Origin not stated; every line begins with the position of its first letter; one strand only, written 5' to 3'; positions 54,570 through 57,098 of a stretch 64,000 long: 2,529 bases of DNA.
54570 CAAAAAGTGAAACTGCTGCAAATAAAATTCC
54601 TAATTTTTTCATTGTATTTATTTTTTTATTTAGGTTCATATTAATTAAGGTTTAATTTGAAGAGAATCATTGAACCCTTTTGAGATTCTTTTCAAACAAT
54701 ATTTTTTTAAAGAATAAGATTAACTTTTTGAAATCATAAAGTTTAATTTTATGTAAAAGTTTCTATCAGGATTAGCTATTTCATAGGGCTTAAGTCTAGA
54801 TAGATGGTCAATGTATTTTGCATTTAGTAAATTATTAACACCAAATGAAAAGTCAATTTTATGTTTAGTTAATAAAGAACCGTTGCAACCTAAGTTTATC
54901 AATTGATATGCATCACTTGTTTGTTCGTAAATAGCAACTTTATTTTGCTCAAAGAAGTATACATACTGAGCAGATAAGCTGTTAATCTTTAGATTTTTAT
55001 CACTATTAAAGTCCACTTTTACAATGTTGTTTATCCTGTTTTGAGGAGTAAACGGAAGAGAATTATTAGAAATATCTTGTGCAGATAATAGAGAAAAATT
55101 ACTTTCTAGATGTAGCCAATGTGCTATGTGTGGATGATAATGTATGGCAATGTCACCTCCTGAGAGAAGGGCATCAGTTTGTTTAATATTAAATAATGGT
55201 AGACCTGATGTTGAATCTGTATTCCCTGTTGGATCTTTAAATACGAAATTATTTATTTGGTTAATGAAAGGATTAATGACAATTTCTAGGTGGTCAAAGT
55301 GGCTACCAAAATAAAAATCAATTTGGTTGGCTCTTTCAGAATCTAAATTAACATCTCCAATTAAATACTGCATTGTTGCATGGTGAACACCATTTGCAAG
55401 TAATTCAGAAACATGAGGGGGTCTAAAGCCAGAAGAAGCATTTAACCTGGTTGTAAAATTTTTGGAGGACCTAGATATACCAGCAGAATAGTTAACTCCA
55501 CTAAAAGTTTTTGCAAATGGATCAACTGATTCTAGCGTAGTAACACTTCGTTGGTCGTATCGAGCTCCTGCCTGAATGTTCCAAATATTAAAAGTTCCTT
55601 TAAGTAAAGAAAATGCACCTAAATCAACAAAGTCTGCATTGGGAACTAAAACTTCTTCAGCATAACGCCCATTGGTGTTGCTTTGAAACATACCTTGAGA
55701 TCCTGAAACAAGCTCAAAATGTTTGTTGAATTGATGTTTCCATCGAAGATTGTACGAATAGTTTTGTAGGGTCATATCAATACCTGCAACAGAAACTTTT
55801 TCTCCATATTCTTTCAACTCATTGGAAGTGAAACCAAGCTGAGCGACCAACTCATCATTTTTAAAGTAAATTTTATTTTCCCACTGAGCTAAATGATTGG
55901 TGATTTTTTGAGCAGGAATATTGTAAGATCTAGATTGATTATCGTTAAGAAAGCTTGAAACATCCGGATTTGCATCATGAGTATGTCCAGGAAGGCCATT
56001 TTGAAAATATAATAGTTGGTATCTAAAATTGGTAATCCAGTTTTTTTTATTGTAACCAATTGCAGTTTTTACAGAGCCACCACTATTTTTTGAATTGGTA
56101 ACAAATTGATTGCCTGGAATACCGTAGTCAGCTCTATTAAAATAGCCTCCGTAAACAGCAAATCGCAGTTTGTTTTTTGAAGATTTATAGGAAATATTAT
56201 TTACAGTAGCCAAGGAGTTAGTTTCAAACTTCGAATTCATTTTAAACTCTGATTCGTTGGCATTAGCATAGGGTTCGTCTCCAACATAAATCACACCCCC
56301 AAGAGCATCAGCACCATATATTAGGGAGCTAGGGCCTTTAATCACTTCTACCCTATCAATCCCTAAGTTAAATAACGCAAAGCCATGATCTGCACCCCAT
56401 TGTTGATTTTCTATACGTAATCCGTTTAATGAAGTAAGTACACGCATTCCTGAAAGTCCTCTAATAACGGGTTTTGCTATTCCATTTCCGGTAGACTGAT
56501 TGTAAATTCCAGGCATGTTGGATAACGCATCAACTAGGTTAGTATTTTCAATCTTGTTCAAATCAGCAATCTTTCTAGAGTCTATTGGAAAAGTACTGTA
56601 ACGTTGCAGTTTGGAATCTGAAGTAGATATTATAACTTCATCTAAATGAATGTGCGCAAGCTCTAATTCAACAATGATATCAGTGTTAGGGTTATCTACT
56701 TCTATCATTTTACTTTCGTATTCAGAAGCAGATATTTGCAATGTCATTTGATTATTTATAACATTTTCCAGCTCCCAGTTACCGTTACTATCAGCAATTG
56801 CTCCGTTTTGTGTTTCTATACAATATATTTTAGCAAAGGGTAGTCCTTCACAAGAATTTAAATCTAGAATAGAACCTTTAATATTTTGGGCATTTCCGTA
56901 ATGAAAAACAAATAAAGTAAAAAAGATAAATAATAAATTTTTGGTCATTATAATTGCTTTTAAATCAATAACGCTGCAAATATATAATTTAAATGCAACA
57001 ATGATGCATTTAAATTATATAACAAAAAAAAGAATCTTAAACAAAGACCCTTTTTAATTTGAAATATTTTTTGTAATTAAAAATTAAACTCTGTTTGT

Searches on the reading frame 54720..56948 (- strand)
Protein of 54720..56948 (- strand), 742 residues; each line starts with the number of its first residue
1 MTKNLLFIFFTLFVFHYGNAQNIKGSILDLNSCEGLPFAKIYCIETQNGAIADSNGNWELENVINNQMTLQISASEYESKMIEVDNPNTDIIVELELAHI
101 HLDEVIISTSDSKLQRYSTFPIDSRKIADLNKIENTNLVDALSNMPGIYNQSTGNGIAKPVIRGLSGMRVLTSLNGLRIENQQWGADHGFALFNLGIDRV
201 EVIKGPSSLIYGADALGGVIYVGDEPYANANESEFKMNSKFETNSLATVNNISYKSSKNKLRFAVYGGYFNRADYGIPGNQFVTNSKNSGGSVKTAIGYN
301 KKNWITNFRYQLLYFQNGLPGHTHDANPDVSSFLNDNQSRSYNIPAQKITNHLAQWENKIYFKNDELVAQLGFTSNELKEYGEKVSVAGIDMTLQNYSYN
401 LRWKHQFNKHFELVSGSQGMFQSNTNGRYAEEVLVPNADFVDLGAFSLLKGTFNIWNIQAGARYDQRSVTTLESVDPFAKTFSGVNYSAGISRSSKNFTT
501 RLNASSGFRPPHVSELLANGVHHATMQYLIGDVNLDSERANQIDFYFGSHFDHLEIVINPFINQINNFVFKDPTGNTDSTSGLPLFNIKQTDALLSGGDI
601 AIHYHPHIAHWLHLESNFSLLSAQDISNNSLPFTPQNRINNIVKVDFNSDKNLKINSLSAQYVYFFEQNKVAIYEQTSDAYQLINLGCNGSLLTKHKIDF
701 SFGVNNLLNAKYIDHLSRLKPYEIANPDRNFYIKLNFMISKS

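Call 5: search_protein_families(library=pfam, proteins=[window:54720-56948:-])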
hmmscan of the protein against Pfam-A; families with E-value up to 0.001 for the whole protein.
window:54720-56948:- (742 aa): 4 families
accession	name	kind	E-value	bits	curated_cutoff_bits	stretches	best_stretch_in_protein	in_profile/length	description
PF00593.30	TonB_dep_Rec_b-barrel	-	2.3e-21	77.6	27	1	266-707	21-436/436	TonB dependent receptor-like, beta-barrel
PF07715.20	Plug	-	4.5e-20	72.6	23.9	1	121-219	8-107/107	TonB-dependent Receptor Plug Domain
PF13715.12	CarbopepD_reg_2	-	2.7e-15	56.6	32.2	1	23-107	1-88/88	CarboxypepD_reg-like domain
PF13620.12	CarboxypepD_reg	-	1.6e-05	25.6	32.3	1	23-84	2-67/82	Carboxypeptidase regulatory-like domain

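Call 44: search_protein_families(library=ncbifam, proteins=[window:54720-56948:-], max_evalue=0.00001)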
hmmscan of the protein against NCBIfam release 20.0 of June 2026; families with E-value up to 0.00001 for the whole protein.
window:54720-56948:- (742 aa): 16 families
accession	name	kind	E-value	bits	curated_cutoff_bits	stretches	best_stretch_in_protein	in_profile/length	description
NF038289.1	Zn_piracy_ZnuD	exception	6.3e-40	137.5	950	1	132-737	59-683/685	zinc piracy TonB-dependent receptor ZnuD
TIGR01786.1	TonB-hemlactrns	subfamily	1.7e-34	119.3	323.75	2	454-736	405-716/719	TonB-dependent hemoglobin/transferrin/lactoferrin family receptor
TIGR01785.1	TonB-hemin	subfamily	5.7e-31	107.7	316.85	2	129-220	29-124/677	TonB-dependent heme/hemoglobin receptor family protein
TIGR01783.1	TonB-siderophor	subfamily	7e-15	54.7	223.5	1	132-270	19-153/649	TonB-dependent siderophore receptor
NF007926.1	PRK10641.1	equivalog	3.4e-13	49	836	1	127-568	53-466/617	TonB-dependent vitamin B12 receptor BtuB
TIGR01778.1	TonB-copper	equivalog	9.5e-13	47.8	472.45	1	140-737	19-635/637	TonB-dependent copper receptor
TIGR01779.1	TonB-B12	equivalog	1.7e-12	46.7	599.7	1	128-712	55-593/614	TonB-dependent vitamin B12 receptor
NF010011.0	PRK13484.1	equivalog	1.3e-11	43.5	1197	1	128-294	57-234/682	IreA family TonB-dependent siderophore receptor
NF010010.0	PRK13483.1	equivalog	1.7e-10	39.6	927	1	114-274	44-217/660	ligand-gated channel protein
NF010038.0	PRK13513.1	equivalog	1.3e-09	37.2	942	1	131-245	65-185/659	ligand-gated channel protein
NF007478.2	PRK10064.1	equivalog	4.8e-09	35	745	1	127-222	56-155/663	catecholate siderophore receptor CirA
TIGR01782.1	TonB-Xanth-Caul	subfamily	1.3e-08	33.6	310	1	129-265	34-168/868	TonB-dependent receptor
NF050067.1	TonBEntbctnRecCfrA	equivalog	4.6e-07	28.5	1200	1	101-245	25-178/698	TonB-dependent ferric enterobactin receptor CfrA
NF010651.0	PRK14050.1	equivalog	1.6e-06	26.5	884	1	133-228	94-190/730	TonB-dependent siderophore receptor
NF010012.0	PRK13486.1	equivalog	2.1e-06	26.4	924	1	129-225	53-158/696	TonB-dependent receptor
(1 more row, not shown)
